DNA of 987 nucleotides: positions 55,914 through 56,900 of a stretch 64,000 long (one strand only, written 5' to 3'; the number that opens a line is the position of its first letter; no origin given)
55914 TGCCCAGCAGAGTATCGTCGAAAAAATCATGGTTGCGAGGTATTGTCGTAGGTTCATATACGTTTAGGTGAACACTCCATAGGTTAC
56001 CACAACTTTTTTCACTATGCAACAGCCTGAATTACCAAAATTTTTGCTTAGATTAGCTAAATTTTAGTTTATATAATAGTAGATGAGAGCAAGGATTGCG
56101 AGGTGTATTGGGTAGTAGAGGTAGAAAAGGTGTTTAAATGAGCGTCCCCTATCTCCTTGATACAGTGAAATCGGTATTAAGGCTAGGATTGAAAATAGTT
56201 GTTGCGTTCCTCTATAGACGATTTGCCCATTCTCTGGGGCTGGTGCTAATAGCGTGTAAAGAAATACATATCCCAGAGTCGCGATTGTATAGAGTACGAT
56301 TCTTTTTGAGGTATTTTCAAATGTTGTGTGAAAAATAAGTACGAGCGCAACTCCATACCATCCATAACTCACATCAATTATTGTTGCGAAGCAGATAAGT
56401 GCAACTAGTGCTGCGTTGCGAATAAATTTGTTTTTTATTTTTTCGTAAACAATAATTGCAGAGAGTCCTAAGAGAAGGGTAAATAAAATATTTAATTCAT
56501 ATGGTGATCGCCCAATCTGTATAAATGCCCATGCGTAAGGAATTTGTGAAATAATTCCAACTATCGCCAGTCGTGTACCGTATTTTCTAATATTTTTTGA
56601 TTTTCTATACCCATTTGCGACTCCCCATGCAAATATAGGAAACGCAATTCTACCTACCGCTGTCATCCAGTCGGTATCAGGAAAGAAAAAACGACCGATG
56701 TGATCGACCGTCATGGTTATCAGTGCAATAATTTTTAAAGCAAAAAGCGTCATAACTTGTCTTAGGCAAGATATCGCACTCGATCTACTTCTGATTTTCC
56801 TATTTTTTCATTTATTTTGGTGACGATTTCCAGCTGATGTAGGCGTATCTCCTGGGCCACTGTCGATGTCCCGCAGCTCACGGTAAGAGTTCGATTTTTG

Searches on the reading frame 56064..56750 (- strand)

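Call 35: search_protein_families(library=pfam, proteins=[window:56064-56750:-], max_evalue=0.01)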
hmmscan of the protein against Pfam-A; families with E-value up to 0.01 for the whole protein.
window:56064-56750:- (228 aa): 2 families
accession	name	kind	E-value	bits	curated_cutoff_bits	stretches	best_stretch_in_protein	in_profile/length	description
PF05857.17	TraX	-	1.3e-44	153.2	25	1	4-223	4-216/217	TraX protein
PF19529.4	DUF6057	-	0.00034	20.1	29.8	1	56-175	94-203/569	Family of unknown function (DUF6057)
